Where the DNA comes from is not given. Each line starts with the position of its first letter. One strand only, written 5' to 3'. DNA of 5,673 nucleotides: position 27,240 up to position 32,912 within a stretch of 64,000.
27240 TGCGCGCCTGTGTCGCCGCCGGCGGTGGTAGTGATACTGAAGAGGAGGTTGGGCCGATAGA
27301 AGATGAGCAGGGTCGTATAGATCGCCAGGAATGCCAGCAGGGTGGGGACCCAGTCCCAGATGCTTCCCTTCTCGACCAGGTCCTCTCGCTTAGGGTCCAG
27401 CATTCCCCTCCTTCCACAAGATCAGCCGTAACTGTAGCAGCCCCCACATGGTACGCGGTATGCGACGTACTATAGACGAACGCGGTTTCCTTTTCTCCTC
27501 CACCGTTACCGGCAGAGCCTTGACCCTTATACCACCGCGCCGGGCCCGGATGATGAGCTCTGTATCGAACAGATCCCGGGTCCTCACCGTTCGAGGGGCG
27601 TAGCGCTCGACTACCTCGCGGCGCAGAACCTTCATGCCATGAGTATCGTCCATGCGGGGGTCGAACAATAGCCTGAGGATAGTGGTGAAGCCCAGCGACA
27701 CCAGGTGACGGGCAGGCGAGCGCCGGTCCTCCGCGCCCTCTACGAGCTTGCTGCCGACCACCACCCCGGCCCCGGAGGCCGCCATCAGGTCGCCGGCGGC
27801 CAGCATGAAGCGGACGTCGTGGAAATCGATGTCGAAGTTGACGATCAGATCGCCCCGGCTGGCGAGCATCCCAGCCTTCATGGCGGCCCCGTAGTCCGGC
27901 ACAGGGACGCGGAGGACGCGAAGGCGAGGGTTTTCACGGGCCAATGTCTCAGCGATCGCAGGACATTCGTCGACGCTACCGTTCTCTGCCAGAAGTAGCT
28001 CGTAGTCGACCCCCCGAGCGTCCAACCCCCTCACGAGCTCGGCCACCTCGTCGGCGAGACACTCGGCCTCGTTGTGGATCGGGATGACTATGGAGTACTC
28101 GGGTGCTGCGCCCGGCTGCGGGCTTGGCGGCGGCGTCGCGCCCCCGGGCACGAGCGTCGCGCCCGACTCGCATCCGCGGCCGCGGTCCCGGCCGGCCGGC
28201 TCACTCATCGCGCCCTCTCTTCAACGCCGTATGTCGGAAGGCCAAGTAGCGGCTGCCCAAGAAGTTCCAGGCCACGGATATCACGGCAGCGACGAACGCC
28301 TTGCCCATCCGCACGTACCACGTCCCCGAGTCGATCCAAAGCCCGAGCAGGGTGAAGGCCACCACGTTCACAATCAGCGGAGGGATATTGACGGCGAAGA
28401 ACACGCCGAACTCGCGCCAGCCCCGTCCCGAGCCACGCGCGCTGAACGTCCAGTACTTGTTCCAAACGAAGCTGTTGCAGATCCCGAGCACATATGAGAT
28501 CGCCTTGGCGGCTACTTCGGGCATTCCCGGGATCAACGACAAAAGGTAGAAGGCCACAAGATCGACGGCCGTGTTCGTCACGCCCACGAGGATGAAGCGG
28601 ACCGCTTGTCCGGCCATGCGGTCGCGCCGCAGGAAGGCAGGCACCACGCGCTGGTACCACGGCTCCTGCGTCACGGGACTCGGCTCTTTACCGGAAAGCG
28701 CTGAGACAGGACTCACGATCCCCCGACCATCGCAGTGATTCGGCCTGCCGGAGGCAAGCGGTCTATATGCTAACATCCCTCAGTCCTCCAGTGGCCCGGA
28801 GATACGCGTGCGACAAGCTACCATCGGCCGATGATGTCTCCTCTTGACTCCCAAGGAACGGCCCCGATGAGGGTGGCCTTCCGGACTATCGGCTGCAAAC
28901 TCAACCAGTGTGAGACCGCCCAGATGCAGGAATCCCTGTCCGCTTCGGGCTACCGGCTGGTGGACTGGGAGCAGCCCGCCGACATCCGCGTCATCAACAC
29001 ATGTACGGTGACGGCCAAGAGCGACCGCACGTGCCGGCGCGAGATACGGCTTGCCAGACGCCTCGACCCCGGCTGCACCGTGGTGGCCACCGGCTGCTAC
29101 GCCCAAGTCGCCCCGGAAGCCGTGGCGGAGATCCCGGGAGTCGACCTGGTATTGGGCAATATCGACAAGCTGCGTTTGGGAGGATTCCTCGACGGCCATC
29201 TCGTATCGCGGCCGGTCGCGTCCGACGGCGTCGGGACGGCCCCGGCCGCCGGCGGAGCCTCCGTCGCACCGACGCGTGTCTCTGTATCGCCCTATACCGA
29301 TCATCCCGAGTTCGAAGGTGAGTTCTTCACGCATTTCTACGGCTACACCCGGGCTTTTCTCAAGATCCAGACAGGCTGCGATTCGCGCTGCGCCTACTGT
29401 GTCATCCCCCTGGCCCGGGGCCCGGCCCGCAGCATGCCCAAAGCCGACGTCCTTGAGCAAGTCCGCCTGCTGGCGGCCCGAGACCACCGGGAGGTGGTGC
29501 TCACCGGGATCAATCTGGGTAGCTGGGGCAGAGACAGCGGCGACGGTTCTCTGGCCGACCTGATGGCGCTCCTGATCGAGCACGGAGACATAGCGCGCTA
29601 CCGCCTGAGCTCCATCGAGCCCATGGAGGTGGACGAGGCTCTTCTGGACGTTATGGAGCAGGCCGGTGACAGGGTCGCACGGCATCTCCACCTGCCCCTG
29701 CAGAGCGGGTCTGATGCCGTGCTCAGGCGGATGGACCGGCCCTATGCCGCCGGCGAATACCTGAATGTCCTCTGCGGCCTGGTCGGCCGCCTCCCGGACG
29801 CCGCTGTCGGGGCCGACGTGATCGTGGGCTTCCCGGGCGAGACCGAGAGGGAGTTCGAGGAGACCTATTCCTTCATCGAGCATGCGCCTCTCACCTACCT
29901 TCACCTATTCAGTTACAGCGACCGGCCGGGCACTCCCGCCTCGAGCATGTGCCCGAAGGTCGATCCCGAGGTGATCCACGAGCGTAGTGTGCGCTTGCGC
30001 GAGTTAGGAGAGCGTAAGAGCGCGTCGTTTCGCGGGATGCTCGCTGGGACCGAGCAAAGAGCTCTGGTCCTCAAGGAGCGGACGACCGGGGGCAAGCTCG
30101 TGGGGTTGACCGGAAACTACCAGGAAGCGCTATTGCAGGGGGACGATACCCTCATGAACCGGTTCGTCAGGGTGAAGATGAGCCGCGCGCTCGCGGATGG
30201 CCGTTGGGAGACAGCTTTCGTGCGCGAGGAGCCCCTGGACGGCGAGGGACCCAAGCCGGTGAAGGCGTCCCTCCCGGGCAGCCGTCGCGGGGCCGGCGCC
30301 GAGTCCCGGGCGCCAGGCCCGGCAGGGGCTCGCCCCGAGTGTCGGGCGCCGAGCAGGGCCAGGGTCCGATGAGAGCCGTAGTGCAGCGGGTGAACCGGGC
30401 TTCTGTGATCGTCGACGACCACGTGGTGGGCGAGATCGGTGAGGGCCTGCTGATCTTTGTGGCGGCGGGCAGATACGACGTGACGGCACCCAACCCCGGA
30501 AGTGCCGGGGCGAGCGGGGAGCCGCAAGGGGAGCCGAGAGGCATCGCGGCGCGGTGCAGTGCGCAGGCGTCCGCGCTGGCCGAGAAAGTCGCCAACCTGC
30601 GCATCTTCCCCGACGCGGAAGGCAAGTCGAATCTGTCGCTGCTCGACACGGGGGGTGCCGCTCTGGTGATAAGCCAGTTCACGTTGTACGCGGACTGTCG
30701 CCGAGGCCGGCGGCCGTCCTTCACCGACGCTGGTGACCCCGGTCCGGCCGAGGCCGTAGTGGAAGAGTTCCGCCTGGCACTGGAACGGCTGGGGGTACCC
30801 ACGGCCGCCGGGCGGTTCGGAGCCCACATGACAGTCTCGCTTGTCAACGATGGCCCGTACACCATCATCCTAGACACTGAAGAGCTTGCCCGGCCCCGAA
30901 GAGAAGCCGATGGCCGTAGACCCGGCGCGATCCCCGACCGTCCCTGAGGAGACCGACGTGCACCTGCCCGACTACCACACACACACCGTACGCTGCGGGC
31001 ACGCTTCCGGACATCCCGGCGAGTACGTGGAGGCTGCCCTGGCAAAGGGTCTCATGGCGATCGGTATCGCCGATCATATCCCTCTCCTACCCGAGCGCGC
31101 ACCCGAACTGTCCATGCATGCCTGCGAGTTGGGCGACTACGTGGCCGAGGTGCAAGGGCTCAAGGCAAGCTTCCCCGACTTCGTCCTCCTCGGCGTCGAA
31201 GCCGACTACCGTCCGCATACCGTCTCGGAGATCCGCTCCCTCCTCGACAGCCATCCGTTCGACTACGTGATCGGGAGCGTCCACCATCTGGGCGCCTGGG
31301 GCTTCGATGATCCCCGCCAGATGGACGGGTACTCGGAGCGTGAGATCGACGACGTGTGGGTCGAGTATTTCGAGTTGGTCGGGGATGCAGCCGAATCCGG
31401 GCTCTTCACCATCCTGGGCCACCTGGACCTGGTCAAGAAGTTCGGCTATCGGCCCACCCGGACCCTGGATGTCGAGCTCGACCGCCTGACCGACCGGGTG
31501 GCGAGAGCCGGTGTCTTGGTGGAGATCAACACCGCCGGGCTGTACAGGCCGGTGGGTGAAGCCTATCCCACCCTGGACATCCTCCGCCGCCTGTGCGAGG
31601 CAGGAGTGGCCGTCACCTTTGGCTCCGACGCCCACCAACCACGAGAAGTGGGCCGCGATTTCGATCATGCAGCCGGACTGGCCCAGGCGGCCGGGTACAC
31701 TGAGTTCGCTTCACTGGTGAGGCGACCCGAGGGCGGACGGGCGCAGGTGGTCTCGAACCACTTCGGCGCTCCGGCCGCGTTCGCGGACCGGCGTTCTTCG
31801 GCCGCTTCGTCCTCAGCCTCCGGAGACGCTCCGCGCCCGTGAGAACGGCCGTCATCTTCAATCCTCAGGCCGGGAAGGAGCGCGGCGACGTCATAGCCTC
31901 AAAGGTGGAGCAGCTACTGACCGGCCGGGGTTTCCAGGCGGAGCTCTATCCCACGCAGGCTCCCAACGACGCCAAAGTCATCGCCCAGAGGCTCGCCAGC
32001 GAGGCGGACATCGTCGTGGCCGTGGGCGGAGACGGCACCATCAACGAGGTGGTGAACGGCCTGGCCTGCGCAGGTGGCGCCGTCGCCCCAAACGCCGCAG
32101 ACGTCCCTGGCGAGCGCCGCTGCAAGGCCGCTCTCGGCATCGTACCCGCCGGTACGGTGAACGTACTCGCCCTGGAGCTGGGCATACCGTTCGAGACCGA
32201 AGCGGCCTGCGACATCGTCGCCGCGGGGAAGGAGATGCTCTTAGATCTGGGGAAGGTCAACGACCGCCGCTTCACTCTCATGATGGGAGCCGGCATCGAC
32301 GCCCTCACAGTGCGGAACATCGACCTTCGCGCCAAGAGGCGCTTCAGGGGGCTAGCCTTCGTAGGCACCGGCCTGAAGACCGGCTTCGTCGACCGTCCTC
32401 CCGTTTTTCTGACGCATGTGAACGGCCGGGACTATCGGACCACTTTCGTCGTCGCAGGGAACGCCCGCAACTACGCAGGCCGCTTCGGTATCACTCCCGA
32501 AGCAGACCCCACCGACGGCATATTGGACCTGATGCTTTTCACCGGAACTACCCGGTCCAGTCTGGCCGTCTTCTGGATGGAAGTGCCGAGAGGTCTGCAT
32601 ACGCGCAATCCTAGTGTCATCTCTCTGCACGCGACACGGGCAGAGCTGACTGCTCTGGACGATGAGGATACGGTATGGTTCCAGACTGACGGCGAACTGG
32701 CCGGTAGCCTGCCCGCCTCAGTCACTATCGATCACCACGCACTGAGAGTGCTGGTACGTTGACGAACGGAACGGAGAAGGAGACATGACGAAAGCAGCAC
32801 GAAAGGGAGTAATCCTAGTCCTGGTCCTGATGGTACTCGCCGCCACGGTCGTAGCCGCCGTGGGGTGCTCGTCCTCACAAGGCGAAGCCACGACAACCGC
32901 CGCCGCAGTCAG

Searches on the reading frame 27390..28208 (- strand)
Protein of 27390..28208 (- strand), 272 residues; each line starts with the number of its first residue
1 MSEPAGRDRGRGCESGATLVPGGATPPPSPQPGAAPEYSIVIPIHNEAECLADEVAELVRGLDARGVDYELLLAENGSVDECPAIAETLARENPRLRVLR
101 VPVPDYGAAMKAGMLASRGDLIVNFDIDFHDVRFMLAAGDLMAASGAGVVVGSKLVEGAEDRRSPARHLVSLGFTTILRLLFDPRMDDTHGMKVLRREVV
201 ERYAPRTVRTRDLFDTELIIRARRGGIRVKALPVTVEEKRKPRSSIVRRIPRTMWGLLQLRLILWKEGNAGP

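Call 7: search_protein_families(library=ncbifam, proteins=[window:27390-28208:-], max_evalue=1e-12)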
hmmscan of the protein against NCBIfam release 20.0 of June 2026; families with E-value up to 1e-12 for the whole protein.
window:27390-28208:- (272 aa): 0 families

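Call 10: search_protein_families(library=pfam, proteins=[window:27390-28208:-], max_evalue=0.0001)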
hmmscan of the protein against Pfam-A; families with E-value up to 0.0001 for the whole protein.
window:27390-28208:- (272 aa): 1 family
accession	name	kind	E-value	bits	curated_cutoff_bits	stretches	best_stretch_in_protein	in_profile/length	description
PF00535.33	Glycos_transf_2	-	1.3e-17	64.7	23.3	1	39-203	1-167/168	Glycosyl transferase family 2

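Call 11: search_protein_families(library=ncbifam, proteins=[window:27390-28208:-], max_evalue=0.0001)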
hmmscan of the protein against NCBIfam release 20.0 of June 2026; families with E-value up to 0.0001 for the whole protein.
window:27390-28208:- (272 aa): 7 families
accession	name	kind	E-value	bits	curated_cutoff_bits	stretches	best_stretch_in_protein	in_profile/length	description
NF041391.1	DPhHxTase_Halo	equivalog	2.9e-08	33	375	1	76-240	31-187/213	dolichyl-phosphate hexose transferase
NF007986.1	PRK10714.1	equivalog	1e-07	31.3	529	1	38-131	8-103/316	undecaprenyl-phosphate 4-deoxy-4-formamido-L-arabinose transferase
TIGR03937.1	PgaC_IcaA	equivalog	1.2e-07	31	422.3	1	34-128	43-135/407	poly-beta-1,6-N-acetyl-D-glucosamine synthase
NF047588.1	GlcsyltransPgfSStrep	equivalog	8.8e-07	28.4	500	1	39-161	4-128/308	glycosyltransferase PgfS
NF010496.0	PRK13915.1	equivalog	4.3e-06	26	262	1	38-137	33-135/307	glucosyl-3-phosphoglycerate synthase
NF007482.0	PRK10073.1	equivalog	1.1e-05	24.6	423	1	35-128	5-95/334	glycosyltransferase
TIGR04283.1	glyco_like_mftF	equivalog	1.3e-05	24.9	182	1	39-123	2-77/221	TIGR04283 family arsenosugar biosynthesis glycosyltransferase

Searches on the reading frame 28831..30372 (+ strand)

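Call 7: search_protein_families(library=ncbifam, proteins=[window:28831-30372:+], max_evalue=1e-12)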
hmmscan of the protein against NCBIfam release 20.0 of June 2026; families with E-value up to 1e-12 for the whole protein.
window:28831-30372:+ (513 aa): 7 families
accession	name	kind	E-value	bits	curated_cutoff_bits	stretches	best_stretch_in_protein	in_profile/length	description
TIGR01579.1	MiaB-like-C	equivalog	3.2e-119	398.9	357.05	1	17-449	1-415/416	tRNA (N(6)-L-threonylcarbamoyladenosine(37)-C(2))-methylthiotransferase MtaB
TIGR00089.1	TIGR00089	subfamily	9.9e-107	357.4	251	2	171-453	137-422/429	MiaB/RimO family radical SAM methylthiotransferase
TIGR01574.1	miaB-methiolase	equivalog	1.6e-75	254.8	355.3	1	17-453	4-427/437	tRNA (N6-isopentenyl adenosine(37)-C2)-methylthiotransferase MiaB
TIGR01578.1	MiaB-like-B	hypoth_equivalog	5.2e-67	226.4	314.7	1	14-451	1-409/421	tRNA (N(6)-L-threonylcarbamoyladenosine(37)-C(2))-methylthiotransferase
TIGR01125.1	TIGR01125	equivalog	9.3e-57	193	356.95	1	14-413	1-377/432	30S ribosomal protein S12 methylthiotransferase RimO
NF010916.0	PRK14336.1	equivalog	1e-51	176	606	1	174-452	125-402/418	tRNA (N6-isopentenyl adenosine(37)-C2)-methylthiotransferase MiaB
TIGR04013.1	B12_SAM_MJ_1487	hypoth_equivalog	6e-15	55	251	1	44-384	36-367/382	TIGR04013 family B12-binding domain/radical SAM domain-containing protein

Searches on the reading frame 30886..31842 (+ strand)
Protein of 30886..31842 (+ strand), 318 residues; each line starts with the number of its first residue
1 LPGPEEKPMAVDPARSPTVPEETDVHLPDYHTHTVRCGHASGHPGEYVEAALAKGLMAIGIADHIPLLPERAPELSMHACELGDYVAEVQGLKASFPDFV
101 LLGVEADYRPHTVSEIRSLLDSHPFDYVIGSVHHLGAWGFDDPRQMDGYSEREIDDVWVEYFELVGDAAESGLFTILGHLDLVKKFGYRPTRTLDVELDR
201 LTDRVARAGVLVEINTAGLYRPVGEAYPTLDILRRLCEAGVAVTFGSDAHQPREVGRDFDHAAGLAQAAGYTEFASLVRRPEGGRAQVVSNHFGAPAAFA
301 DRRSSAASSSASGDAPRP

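Call 8: search_protein_families(library=ncbifam, proteins=[window:30886-31842:+], max_evalue=1e-12)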
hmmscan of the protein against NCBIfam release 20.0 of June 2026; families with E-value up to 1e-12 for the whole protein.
window:30886-31842:+ (318 aa): 8 families
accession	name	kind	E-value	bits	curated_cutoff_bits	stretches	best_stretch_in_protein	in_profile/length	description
NF005596.0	PRK07328.1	subfamily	1.9e-92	309.5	202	1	27-280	3-261/269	histidinol-phosphatase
TIGR01856.1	hisJ_fam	subfamily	8.8e-46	156.6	90.2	1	29-262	2-250/252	histidinol-phosphatase HisJ family protein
NF005235.0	PRK06740.1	equivalog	7.1e-36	124.3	442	1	101-280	143-324/335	histidinol phosphate phosphatase domain-containing protein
NF005996.1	PRK08123.1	equivalog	3.4e-27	95.4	133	1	29-261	2-260/262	histidinol-phosphatase HisJ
NF004086.0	PRK05588.1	equivalog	4.8e-15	56.3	321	1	30-269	4-239/255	histidinol phosphate phosphatase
NF006251.0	PRK08392.1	equivalog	3.5e-14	52.8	212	1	29-257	3-192/216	hypothetical protein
NF005597.0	PRK07329.1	equivalog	1.3e-13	51.1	303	1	84-274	55-245/257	hypothetical protein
NF006702.0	PRK09248.1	domain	3.9e-13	49.5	264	0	29-72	6-49/246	PHP domain-containing protein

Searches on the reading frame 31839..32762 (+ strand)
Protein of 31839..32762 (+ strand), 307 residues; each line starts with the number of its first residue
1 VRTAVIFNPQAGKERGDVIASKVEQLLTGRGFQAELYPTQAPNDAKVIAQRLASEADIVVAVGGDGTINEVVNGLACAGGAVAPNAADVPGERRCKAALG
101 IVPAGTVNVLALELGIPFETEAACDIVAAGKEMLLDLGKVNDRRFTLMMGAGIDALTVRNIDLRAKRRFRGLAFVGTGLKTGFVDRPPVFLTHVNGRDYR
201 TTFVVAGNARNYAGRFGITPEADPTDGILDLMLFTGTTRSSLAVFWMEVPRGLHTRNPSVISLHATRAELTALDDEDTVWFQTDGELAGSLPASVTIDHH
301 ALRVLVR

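Call 8: search_protein_families(library=ncbifam, proteins=[window:31839-32762:+], max_evalue=1e-12)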
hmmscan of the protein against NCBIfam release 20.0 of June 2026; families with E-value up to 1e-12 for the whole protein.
window:31839-32762:+ (307 aa): 11 families
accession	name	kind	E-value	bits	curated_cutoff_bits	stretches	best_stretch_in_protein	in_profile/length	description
TIGR00147.1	TIGR00147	subfamily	1.7e-37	129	118.65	1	3-306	4-294/296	YegS/Rv2252/BmrU family lipid kinase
NF009604.0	PRK13057.1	equivalog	4.1e-37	127.8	274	1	3-306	11-294/302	lipid kinase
NF009874.0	PRK13337.1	equivalog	1.6e-34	119.2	385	1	2-304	4-291/305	diacylglycerol kinase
NF009603.0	PRK13055.1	subfamily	6.7e-29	100.9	342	1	2-303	4-296/335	diacylglycerol kinase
NF002033.0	PRK00861.1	subfamily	4e-27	94.7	293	1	3-306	14-304/328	putative lipid kinase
NF008882.0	PRK11914.1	equivalog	9.4e-26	90.7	302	1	3-306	11-302/306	diacylglycerol kinase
NF009605.0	PRK13059.1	equivalog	2.6e-24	85.7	313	1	4-306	5-291/295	putative lipid kinase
NF009602.0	PRK13054.1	equivalog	3.8e-22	78.8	284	1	45-304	46-290/301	lipid kinase YegS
NF009025.0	PRK12361.1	equivalog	8e-19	67.2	505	1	2-306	243-539/546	hypothetical protein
NF040993.1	MamU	equivalog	4.2e-17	62.5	400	1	1-306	1-294/296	lipid kinase MamU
TIGR03702.1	lip_kinase_YegS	equivalog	4.7e-17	62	387.45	1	39-304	35-286/295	lipid kinase YegS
